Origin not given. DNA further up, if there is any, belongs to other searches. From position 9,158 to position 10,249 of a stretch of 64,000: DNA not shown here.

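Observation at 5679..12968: paa-like CoA-ester catabolic operon with a lone PaaA-family diiron protein and no PaaBCDE/PaaK/PaaZ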

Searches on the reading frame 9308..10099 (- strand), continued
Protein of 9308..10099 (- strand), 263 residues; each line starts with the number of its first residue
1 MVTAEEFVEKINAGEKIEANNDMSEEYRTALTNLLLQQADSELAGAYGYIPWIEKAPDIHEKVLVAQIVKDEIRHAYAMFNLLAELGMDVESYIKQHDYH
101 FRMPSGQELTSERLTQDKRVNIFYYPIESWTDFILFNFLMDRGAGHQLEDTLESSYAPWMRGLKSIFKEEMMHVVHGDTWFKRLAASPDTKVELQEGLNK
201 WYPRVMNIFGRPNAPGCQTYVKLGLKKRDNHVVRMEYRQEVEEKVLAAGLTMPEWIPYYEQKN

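Call 49: fold_search(model_id=the predicted structure, library=pdb)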
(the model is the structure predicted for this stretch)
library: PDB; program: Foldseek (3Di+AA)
matches with E <= 10: 612; with E <= 0.001: 32
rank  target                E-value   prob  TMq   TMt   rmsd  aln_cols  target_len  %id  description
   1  3pwq_F                1.3e-12  1.00  0.82  0.71   3.1       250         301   26  The Phenylacetyl-CoA monooxygenase PaaAC subcomplex (released 2011-01-19)
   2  3pwq_H                1.6e-12  1.00  0.82  0.73   3.1       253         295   26  The Phenylacetyl-CoA monooxygenase PaaAC subcomplex (released 2011-01-19)
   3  3pw8_C                1.8e-12  1.00  0.84  0.73   3.0       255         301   26  The Phenylacetyl-CoA monooxygenase PaaAC subcomplex with acetyl-CoA (released 2011-01-19)
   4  3pwq_D                2.0e-12  1.00  0.82  0.73   3.0       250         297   26  The Phenylacetyl-CoA monooxygenase PaaAC subcomplex (released 2011-01-19)
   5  3pwq_C                2.0e-12  1.00  0.82  0.73   3.1       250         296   26  The Phenylacetyl-CoA monooxygenase PaaAC subcomplex (released 2011-01-19)
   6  4iit_A                2.4e-12  1.00  0.83  0.72   2.4       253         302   25  The Phenylacetyl-CoA monooxygenase PaaABC subcomplex with phenylacetyl-CoA (released 2013-11-06)
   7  4ii4_A                3.7e-12  1.00  0.83  0.72   1.9       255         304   25  The Phenylacetyl-CoA monooxygenase - mutant PaaA E49Q K68Q - PaaC wild type subcomplex with benzoyl-CoA (released 2014-08-20)
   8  3pvr_A                6.8e-12  1.00  0.83  0.72   2.5       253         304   26  The Phenylacetyl-CoA monooxygenase PaaAC subcomplex with benzoyl-CoA (released 2011-01-19)
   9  4mud_A                2.0e-09  1.00  0.75  0.88   3.0       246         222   22  Crystal structure of a ring oxydation complex/ phenylacetic acid degradation-like protein (SSO1313) from Sulfolobus so (released 2013-10-09)
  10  4mud_D                3.0e-09  1.00  0.77  0.89   3.0       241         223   23  Crystal structure of a ring oxydation complex/ phenylacetic acid degradation-like protein (SSO1313) from Sulfolobus so (released 2013-10-09)
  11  4mud_C                9.7e-09  1.00  0.76  0.90   3.0       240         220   23  Crystal structure of a ring oxydation complex/ phenylacetic acid degradation-like protein (SSO1313) from Sulfolobus so (released 2013-10-09)
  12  4mud_B                3.3e-08  1.00  0.76  0.90   3.0       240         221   23  Crystal structure of a ring oxydation complex/ phenylacetic acid degradation-like protein (SSO1313) from Sulfolobus so (released 2013-10-09)
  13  4ii4_B                7.5e-08  1.00  0.74  0.80   2.7       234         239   19  The Phenylacetyl-CoA monooxygenase - mutant PaaA E49Q K68Q - PaaC wild type subcomplex with benzoyl-CoA (released 2014-08-20)
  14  3pvt_B                1.0e-07  1.00  0.70  0.77   3.9       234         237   18  The Phenylacetyl-CoA monooxygenase PaaAC subcomplex with 3-hydroxybutanoyl-CoA (released 2011-01-19)
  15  3pvy_B                1.9e-07  1.00  0.70  0.77   3.9       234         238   18  The Phenylacetyl-CoA monooxygenase PaaAC subcomplex with coenzyme A (released 2011-01-19)
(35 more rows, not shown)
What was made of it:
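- On BoxB benzoyl-CoA epoxidase (TIGR03225): The protein is 263 aa, and the fold match gives TM 0.66 (call 49).
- Closest known: Stand-alone ferritin-like di-iron enzymes that use general ferredoxin. Same: ADO appears among the fold matches (call 49).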

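Call 51: search_dna_similar(query=window:9311-10099:-, collection=plasmids, mode=protein, max_rows=40, rows=spread, max_evalue=0.00001)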
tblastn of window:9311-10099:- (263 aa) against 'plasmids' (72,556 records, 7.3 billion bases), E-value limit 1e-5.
Records with a match: 358; places in all: 425; records where one place covers at least 80% of the query: 351.
Best place of each record, by identity: <60% 358.
By first word of the organism name: Ralstonia 133; Sinorhizobium 65; Pseudosulfitobacter 18; Paracoccus 17; Rhizobium 11; Alteromonas 11; Haloferax 8; Thermus 7; Bartonella 5; Azospirillum 4; and 49 more.
By predicted mobility (MOB-suite, as given by PLSDB): non-mobilizable 176; mobilizable 167; conjugative 15.
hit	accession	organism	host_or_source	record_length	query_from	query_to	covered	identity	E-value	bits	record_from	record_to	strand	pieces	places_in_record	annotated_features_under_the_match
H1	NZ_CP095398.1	Natribaculum luteum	cell culture,brine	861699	6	254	95%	33.2%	2e-32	132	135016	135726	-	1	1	paaA: 1,2-phenylacetyl-CoA epoxidase subunit PaaA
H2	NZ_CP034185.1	Deinococcus psychrotolerans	whole organism,R2A medium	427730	3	254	96%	30.1%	2e-22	103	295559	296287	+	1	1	paaA: 1,2-phenylacetyl-CoA epoxidase subunit PaaA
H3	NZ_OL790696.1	Escherichia coli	-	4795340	2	254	96%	28.7%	8e-17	87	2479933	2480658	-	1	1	none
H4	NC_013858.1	Azospirillum sp. B510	-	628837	1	254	97%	28.2%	2e-19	94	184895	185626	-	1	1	paaA: 1,2-phenylacetyl-CoA epoxidase subunit PaaA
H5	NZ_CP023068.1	Sinorhizobium sojae CCBAU 05684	G.max,nodule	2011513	14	250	90%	30.0%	1e-33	135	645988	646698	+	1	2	record has no annotation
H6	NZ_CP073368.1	Haloarcula sinaiiensis ATCC 33800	cell culture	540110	21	254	89%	30.1%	2e-22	103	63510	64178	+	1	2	paaA: 1,2-phenylacetyl-CoA epoxidase subunit PaaA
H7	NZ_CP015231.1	Tritonibacter mobilis F1926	cell culture,seawater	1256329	2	254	96%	27.4%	3e-17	88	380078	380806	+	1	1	record has no annotation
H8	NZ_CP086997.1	Pseudosulfitobacter pseudonitzschiae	Skeletonema costatum,The surface ...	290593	5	254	95%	27.7%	2e-24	109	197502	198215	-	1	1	paaA: 1,2-phenylacetyl-CoA epoxidase subunit PaaA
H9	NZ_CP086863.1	Pseudosulfitobacter pseudonitzschiae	Skeletonema costatum,The surface ...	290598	5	254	95%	27.7%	2e-24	109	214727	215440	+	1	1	paaA: 1,2-phenylacetyl-CoA epoxidase subunit PaaA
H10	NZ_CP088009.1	Rhizobium sp. T136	Melilotus albus,Cell culture,root nodule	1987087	14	256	92%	28.4%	2e-30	126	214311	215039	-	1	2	none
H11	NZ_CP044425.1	Paracoccus pantotrophus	cell culture,denitrifying, ...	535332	7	254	94%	27.8%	2e-17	89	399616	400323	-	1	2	paaA: 1,2-phenylacetyl-CoA epoxidase subunit PaaA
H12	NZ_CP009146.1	Sinorhizobium meliloti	Medicago orbicularis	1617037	7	254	94%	27.5%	1e-21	100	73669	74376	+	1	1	none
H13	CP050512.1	Sinorhizobium meliloti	Medicago sativa,cell culture,root nodule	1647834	7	254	94%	27.5%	1e-21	100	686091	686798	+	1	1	paaA: 1,2-phenylacetyl-CoA epoxidase subunit A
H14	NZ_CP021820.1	Sinorhizobium meliloti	Medicago truncatula,Single Cell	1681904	7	254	94%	27.5%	1e-21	100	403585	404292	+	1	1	none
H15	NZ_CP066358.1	Sinorhizobium meliloti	Medicago lupulina L.,nodules of ...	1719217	7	254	94%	27.5%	1e-21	100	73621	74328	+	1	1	none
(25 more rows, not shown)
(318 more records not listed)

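Call 52: get_annotated_region(hit=H2, flank=8000)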
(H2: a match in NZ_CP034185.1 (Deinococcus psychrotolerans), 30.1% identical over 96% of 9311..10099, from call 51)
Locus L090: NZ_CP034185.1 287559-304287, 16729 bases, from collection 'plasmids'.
description: Deinococcus psychrotolerans strain S14-83 plasmid unnamed1, complete sequence
organism: Deinococcus psychrotolerans (NCBI taxid 2489213)
taxonomy: Bacteria; Deinococcota; Deinococci; Deinococcales; Deinococcaceae; Deinococcus; Deinococcus psychrotolerans
host: -; source: whole organism,R2A medium; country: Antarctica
typing (MOB-suite, as given by PLSDB): non-mobilizable
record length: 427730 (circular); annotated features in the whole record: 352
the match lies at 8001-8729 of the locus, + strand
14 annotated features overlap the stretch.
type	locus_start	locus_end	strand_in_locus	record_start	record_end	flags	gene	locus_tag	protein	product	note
CDS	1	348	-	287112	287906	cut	-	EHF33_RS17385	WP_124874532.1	IclR family transcriptional regulator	GO:0006355 - regulation of DNA-templated transcription [Evidence IEA]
CDS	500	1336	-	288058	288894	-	-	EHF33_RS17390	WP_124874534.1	enoyl-CoA hydratase/isomerase family protein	-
CDS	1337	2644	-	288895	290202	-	-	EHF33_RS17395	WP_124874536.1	AMP-binding protein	-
CDS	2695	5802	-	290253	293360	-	-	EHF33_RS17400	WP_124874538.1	glycoside hydrolase family 38 C-terminal domain-containing protein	GO:0006013 - mannose metabolic process [Evidence IEA]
CDS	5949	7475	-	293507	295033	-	-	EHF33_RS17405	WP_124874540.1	SulP family inorganic anion transporter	-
CDS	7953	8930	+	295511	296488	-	paaA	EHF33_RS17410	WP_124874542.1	1,2-phenylacetyl-CoA epoxidase subunit PaaA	GO:0010124 - phenylacetate catabolic process [Evidence IEA]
CDS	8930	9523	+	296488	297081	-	-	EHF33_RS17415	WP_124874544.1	phenylacetic acid degradation protein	-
CDS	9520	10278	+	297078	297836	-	paaC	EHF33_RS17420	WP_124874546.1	1,2-phenylacetyl-CoA epoxidase subunit PaaC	GO:0010124 - phenylacetate catabolic process [Evidence IEA]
CDS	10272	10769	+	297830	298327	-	paaD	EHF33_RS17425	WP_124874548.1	1,2-phenylacetyl-CoA epoxidase subunit PaaD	GO:0010124 - phenylacetate catabolic process [Evidence IEA]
CDS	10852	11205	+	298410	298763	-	-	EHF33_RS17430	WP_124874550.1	DUF559 domain-containing protein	-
CDS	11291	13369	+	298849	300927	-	paaZ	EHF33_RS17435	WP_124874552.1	phenylacetic acid degradation bifunctional protein PaaZ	-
CDS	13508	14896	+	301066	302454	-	-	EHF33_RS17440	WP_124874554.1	dienelactone hydrolase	-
CDS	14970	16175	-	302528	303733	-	-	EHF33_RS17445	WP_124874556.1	zinc-dependent alcohol dehydrogenase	-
CDS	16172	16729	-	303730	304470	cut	-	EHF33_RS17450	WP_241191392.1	SRPBCC family protein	-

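Call 53: get_annotated_region(hit=H1, flank=8000)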
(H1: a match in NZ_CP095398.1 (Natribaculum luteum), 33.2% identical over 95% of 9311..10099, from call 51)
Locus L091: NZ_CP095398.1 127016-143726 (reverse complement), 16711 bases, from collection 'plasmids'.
description: Natribaculum luteum strain IBRC-M 10912 plasmid unnamed1, complete sequence
organism: Natribaculum luteum (NCBI taxid 1586232)
taxonomy: Archaea; Euryarchaeota; Halobacteria; Halobacteriales; Natrialbaceae; Natribaculum; Natribaculum luteum
host: -; source: cell culture,brine; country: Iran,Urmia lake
typing (MOB-suite, as given by PLSDB): non-mobilizable
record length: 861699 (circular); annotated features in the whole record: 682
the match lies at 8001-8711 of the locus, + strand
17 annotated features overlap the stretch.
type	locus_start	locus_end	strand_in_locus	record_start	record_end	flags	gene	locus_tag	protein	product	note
CDS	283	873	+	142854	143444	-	-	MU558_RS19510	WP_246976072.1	helix-turn-helix domain-containing protein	-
CDS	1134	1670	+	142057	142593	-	-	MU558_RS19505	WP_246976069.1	hypothetical protein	-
CDS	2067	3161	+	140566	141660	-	-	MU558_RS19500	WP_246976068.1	alcohol dehydrogenase catalytic domain-containing protein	-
CDS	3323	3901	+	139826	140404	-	-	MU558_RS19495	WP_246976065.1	GNAT family N-acetyltransferase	-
CDS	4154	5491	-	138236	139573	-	-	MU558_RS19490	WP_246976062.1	CoA-binding protein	-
CDS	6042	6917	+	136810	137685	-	-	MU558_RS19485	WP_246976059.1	fumarylacetoacetate hydrolase family protein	-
CDS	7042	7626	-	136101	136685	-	-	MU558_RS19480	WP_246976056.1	helix-turn-helix domain-containing protein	-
CDS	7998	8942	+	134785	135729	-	paaA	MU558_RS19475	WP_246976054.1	1,2-phenylacetyl-CoA epoxidase subunit PaaA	GO:0010124 - phenylacetate catabolic process [Evidence IEA]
CDS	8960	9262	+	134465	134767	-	-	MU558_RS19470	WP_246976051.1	hypothetical protein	-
CDS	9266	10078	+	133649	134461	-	paaC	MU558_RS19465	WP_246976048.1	1,2-phenylacetyl-CoA epoxidase subunit PaaC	GO:0010124 - phenylacetate catabolic process [Evidence IEA]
CDS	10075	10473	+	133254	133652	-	-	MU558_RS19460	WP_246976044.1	metal-sulfur cluster assembly factor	-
CDS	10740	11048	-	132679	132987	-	-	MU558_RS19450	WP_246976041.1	hypothetical protein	-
CDS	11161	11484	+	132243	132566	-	-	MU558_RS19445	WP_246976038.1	hypothetical protein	-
CDS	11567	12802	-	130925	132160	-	-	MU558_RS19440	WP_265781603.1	FAD-dependent monooxygenase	-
CDS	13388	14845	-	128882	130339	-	-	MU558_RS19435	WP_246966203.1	IS66 family transposase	-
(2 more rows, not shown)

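Call 54: get_annotated_region(hit=H10, flank=8000)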
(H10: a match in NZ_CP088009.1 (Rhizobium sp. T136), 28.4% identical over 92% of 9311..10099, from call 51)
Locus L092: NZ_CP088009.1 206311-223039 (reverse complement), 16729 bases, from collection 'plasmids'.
description: Rhizobium sp. T136 plasmid pT136a, complete sequence
organism: Rhizobium sp. T136 (NCBI taxid 555319)
taxonomy: Bacteria; Pseudomonadota; Alphaproteobacteria; Hyphomicrobiales; Rhizobiaceae; Rhizobium; Rhizobium sp. T136
host: -; source: Melilotus albus,Cell culture,root nodule; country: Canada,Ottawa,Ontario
typing (MOB-suite, as given by PLSDB): non-mobilizable; mating-pair formation MPF_T
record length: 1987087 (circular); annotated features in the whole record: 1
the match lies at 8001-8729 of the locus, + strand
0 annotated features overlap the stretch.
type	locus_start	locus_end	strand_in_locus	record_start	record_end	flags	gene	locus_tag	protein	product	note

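Call 61: search_protein_families(library=pfam, proteins=[L028:10818-11732:+, L028:13276-14133:+, L028:14130-14408:+, L028:14424-15308:+, L028:15305-15601:+, L028:8362-9381:-, L028:9420-9779:-, L086:4721-5392:+], max_evalue=0.01)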
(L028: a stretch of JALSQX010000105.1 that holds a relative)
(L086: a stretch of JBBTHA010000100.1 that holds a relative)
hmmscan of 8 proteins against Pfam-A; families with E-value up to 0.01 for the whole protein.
L028:10818-11732:+ (304 aa): 1 family
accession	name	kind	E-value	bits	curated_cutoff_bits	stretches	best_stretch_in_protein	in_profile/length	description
PF00701.28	DHDPS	-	7.1e-43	146.8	22.1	1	5-276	2-272/289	Dihydrodipicolinate synthetase family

L028:13276-14133:+ (285 aa): 5 families
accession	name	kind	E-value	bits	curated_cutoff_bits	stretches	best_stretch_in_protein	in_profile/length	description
PF02332.24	Phenol_Hydrox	-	3.3e-09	37.1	24.4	1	148-206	166-224/230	Methane/Phenol/Alkene Hydroxylase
PF11583.14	AurF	-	0.00063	19.4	29.6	1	98-233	103-235/282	P-aminobenzoate N-oxygenase AurF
PF00210.30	Ferritin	-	0.0011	19.3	24.5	1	94-199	29-130/142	Ferritin-like domain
PF02915.23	Rubrerythrin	-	0.0036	18.1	22.8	1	93-198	26-130/137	Rubrerythrin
PF03405.20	FA_desaturase_2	-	0.0066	15.8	22.7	0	165-215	166-216/325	Fatty acid desaturase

L028:14130-14408:+ (92 aa): 15 families
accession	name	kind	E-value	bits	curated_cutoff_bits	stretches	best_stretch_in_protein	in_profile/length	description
PF00037.32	Fer4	-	1.6e-15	56.7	21.1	2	6-26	2-22/24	4Fe-4S binding domain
PF12838.12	Fer4_7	-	5.2e-13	49.7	27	2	12-55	2-52/52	4Fe-4S dicluster domain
PF13237.11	Fer4_10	-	1.2e-10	41.6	25.5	2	34-57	2-27/53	4Fe-4S dicluster domain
PF12837.12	Fer4_6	-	4.2e-10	39.5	25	2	6-26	3-23/24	4Fe-4S binding domain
PF13187.11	Fer4_9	-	5.5e-10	39.6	27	2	12-55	2-51/52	4Fe-4S dicluster domain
PF12797.12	Fer4_2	-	7e-10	38.6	24.5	2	35-53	4-22/22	4Fe-4S binding domain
PF12800.12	Fer4_4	-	1.1e-08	35.1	24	2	38-54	1-17/17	4Fe-4S binding domain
PF13484.11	Fer4_16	-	8.3e-07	30.1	30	1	41-59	2-20/66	4Fe-4S double cluster binding domain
PF14697.11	Fer4_21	-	1.1e-06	29.1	35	1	6-56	2-56/59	4Fe-4S dicluster domain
PF12798.12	Fer4_3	-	6e-06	27.1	27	2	12-26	1-15/15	4Fe-4S binding domain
PF13534.11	Fer4_17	-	0.00016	22.6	22.2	0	10-25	44-59/61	4Fe-4S dicluster domain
PF13183.11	Fer4_8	-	0.00053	20.9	27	0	11-27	4-20/68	4Fe-4S dicluster domain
PF13370.11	Fer4_13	-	0.0024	19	24.5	0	7-24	1-18/58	4Fe-4S single cluster domain of Ferredoxin I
PF17179.9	Fer4_22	-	0.0034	18.7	27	0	12-24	2-14/95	4Fe-4S dicluster domain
PF25160.1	LdpA_Fe-S-bd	-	0.0071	16.5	27.6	0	6-28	22-44/49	LdpA Fe-S cluster-binding domain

L028:14424-15308:+ (294 aa): 1 family
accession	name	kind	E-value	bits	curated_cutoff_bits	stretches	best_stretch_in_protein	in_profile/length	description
PF02900.23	LigB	-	5e-30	104.9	26.3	1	7-272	2-258/269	Catalytic LigB subunit of aromatic ring-opening dioxygenase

L028:15305-15601:+ (98 aa): 1 family
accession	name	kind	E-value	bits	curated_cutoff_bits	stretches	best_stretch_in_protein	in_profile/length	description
PF03992.22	ABM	-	1.4e-05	25.6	23.1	1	1-72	1-74/78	Antibiotic biosynthesis monooxygenase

L028:8362-9381:- (339 aa): 2 families
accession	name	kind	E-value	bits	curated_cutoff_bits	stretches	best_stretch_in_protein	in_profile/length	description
PF03466.25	LysR_substrate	-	1.8e-45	155.3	28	1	113-313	4-206/209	LysR substrate binding domain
PF00126.33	HTH_1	-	6.1e-21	74.6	26.6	1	26-86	1-60/60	Bacterial regulatory helix-turn-helix protein, lysR family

L028:9420-9779:- (119 aa): 0 families

L086:4721-5392:+ (223 aa): 0 families
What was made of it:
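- In two Acidobacteria the gene sits in a different aromatic cluster with LigB, a second ferritin-like protein and a ferredoxin (call 61).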
